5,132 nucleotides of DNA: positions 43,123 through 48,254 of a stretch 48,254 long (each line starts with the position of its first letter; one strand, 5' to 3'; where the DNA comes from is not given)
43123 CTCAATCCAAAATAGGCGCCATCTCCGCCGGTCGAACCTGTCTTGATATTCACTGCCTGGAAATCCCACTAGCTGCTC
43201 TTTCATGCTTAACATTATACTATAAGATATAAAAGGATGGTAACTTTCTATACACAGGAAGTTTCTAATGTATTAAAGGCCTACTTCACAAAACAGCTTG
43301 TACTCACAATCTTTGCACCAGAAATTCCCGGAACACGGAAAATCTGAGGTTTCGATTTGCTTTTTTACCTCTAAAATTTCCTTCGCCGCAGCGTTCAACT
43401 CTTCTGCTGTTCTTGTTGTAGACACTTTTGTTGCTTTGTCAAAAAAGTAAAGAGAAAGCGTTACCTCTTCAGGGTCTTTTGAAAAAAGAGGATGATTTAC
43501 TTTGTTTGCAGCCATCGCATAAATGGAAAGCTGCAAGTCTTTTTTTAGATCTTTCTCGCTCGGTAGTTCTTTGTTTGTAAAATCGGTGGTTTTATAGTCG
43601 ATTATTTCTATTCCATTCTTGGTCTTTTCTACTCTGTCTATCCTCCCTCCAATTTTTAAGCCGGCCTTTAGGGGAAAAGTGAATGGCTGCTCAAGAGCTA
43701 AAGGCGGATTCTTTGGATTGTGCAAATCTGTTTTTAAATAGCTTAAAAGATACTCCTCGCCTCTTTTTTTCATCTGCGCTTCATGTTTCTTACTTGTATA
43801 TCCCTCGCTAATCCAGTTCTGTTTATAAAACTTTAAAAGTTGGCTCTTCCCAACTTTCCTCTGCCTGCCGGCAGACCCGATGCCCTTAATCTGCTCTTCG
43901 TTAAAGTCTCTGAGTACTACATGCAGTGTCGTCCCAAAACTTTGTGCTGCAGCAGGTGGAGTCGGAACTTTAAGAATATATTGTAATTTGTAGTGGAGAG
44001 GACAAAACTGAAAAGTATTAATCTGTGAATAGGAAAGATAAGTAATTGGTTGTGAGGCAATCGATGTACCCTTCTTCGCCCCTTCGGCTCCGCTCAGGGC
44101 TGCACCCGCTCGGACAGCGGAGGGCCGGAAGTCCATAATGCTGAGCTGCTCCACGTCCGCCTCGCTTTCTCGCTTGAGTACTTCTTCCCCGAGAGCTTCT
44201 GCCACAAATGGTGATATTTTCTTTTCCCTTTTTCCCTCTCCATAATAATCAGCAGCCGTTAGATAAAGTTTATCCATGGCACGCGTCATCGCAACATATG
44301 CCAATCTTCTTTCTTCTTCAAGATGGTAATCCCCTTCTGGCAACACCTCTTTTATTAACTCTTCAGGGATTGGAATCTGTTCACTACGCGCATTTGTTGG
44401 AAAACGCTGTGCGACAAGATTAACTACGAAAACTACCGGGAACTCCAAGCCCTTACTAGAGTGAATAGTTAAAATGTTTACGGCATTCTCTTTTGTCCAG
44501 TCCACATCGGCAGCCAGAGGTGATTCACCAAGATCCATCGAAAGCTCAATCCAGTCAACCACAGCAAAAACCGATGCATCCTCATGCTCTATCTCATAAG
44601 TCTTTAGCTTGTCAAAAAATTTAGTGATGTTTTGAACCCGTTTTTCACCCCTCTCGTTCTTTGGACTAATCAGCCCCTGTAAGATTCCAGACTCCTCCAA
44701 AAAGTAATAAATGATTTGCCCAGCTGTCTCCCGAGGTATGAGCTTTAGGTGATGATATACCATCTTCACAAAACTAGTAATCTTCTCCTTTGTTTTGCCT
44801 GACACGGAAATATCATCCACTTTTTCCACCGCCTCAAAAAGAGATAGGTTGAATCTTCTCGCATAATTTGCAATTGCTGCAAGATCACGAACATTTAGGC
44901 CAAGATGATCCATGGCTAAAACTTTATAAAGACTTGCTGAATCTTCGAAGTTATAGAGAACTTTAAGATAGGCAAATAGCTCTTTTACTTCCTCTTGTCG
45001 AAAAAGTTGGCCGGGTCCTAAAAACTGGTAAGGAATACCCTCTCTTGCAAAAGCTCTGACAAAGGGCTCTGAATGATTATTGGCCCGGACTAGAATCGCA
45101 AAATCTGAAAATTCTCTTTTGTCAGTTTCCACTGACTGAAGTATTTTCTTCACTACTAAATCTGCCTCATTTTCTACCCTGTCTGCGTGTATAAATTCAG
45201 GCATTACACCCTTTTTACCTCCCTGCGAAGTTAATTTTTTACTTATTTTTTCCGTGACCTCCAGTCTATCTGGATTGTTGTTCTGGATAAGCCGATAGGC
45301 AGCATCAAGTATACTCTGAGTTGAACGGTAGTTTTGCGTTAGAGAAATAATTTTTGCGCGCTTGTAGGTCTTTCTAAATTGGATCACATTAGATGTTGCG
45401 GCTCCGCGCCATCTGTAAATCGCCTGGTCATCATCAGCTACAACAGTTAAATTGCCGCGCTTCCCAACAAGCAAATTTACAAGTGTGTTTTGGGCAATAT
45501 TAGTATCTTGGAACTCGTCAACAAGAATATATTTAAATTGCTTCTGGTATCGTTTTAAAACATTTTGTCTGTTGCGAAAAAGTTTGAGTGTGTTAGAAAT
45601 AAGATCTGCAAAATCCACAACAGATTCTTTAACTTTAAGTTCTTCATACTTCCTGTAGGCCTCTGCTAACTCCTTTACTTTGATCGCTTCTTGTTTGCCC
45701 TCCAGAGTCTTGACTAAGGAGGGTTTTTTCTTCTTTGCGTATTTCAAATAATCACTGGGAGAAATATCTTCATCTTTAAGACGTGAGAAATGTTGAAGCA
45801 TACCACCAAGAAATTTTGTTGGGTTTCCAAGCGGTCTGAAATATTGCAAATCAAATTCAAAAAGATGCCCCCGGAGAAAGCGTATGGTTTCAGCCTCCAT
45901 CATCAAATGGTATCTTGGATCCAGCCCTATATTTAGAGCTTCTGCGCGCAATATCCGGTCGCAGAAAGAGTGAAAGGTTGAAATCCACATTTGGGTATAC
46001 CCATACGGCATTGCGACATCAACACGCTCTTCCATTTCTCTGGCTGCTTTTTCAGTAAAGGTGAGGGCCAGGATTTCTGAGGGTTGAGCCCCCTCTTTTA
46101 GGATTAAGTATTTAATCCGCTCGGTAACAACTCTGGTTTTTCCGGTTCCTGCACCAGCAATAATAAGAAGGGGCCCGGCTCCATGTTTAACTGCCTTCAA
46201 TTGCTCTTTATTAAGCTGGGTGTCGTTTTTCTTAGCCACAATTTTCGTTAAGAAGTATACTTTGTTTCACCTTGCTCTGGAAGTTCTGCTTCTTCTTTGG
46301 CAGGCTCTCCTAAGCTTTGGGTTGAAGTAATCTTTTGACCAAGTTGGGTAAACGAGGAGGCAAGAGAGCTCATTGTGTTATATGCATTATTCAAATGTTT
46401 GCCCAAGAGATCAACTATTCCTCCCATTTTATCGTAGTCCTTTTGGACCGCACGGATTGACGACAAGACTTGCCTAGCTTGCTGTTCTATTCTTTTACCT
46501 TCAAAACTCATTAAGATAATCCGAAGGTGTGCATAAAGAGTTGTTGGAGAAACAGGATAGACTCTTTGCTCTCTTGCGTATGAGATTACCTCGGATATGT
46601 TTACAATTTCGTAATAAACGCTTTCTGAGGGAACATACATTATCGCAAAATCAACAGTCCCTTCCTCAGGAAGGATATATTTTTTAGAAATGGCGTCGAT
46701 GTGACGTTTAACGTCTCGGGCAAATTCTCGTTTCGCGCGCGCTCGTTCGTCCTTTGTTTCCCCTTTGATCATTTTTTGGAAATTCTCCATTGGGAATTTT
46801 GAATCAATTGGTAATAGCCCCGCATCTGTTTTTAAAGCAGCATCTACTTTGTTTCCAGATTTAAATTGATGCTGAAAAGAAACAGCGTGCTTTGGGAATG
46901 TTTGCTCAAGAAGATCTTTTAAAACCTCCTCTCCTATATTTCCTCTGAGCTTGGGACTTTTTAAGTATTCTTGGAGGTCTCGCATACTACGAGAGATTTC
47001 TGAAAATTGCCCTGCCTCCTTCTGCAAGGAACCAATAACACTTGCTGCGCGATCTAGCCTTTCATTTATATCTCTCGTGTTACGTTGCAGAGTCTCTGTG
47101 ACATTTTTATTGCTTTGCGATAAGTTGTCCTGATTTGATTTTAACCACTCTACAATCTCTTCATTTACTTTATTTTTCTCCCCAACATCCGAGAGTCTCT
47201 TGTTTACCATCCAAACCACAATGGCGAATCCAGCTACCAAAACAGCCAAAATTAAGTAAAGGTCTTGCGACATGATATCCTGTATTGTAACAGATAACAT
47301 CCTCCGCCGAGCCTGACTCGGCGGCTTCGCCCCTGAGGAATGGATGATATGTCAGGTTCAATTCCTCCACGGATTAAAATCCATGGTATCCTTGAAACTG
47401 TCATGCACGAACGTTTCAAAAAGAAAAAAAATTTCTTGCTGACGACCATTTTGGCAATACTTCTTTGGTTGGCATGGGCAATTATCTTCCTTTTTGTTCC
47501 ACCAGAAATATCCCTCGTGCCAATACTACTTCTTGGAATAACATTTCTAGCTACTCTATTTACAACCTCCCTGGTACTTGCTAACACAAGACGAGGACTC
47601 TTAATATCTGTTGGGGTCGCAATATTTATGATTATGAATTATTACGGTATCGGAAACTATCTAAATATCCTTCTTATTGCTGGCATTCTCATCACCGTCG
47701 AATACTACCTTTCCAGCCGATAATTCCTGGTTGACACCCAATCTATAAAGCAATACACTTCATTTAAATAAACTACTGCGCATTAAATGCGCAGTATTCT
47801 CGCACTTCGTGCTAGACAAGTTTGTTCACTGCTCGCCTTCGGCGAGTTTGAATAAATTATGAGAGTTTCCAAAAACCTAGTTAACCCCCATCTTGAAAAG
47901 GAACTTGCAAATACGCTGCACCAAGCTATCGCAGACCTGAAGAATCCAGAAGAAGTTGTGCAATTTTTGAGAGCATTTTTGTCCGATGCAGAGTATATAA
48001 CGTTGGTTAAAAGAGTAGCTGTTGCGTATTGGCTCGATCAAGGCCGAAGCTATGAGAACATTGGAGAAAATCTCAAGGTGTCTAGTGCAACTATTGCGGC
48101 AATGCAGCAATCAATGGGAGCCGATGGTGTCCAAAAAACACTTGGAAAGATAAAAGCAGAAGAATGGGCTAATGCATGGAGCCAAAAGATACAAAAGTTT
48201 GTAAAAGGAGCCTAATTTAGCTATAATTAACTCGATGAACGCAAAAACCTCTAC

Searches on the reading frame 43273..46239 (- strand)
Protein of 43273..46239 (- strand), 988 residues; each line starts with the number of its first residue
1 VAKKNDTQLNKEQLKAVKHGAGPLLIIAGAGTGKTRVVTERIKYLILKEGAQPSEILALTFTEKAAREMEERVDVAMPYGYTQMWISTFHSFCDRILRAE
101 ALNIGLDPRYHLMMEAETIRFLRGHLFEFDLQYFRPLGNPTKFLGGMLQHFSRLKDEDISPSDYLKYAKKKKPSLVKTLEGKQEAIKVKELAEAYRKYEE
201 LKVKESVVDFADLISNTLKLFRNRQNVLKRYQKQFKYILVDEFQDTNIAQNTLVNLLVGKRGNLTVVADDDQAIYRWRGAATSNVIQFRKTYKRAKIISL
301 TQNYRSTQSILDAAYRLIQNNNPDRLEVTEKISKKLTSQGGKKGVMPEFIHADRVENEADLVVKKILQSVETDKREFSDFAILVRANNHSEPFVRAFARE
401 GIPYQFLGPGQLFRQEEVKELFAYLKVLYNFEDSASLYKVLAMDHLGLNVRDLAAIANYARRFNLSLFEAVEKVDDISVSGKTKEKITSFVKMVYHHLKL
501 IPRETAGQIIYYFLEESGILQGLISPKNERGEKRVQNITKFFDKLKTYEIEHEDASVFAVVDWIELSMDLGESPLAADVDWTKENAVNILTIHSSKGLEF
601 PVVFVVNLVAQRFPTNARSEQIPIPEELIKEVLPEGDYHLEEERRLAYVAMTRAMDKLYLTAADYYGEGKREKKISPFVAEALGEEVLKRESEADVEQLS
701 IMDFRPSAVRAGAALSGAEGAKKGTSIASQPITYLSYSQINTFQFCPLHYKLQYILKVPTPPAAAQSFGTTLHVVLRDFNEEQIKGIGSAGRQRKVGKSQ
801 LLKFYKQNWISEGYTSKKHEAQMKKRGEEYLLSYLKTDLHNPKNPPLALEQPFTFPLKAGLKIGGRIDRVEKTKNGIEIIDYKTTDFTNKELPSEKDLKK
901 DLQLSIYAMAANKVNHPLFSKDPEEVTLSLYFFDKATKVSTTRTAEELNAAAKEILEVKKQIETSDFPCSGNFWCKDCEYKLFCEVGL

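Call 8: search_protein_families(library=pfam, proteins=[window:43273-46239:-], max_evalue=0.001)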
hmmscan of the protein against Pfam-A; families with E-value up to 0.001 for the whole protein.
window:43273-46239:- (988 aa): 7 families
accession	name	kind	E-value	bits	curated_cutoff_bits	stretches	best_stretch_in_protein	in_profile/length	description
PF00580.27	UvrD-helicase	-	4.9e-79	266.3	23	1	9-293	1-271/271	UvrD/REP helicase N-terminal domain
PF13361.12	UvrD_C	-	1.4e-55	189.6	25.6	1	298-663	1-348/350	UvrD-like helicase C-terminal domain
PF12705.13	PDDEXK_1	-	7.8e-38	131.2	22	1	735-984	2-246/247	PD-(D/E)XK nuclease superfamily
PF13245.12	AAA_19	-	7.1e-22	78.5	25.1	1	15-276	3-132/134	AAA domain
PF13538.12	UvrD_C_2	-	1.5e-11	44.4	27.4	1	589-610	4-25/52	UvrD-like helicase C-terminal domain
PF13604.12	AAA_30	-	8.5e-07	29.3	27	1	8-75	1-68/191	AAA domain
PF13086.12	AAA_11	-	1.1e-05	25.8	27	1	8-242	1-221/257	AAA domain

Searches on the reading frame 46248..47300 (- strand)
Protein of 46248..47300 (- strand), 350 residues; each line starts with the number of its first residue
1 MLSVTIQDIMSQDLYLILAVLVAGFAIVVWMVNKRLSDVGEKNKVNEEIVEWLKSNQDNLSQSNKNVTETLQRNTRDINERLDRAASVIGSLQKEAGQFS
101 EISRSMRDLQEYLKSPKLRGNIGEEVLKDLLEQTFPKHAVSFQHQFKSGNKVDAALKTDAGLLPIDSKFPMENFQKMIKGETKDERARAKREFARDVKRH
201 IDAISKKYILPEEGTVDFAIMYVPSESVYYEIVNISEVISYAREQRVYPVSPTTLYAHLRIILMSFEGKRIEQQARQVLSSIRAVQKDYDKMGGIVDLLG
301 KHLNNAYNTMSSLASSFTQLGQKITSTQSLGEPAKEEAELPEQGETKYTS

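Call 8: search_protein_families(library=pfam, proteins=[window:46248-47300:-], max_evalue=0.001)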
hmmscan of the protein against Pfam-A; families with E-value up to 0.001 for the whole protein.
window:46248-47300:- (350 aa): 1 family
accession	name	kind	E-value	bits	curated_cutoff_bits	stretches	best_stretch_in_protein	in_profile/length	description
PF02646.22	RmuC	-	1.4e-57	195.4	26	1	59-333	2-287/291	RmuC family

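Call 96: find_encoding_contigs(protein=window:46248-47300:-, flank=10000, max_places=2)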
Protein window:46248-47300:- (350 aa): no gene with exactly this product is on record in the collection.

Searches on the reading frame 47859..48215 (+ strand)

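Call 8: search_protein_families(library=pfam, proteins=[window:47859-48215:+], max_evalue=0.001)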
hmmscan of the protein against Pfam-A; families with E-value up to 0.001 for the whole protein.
window:47859-48215:+ (118 aa): 1 family
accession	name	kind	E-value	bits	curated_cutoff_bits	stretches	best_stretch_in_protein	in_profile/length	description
PF01371.25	Trp_repressor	-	1.4e-10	41.6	27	1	18-85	4-72/88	Trp repressor protein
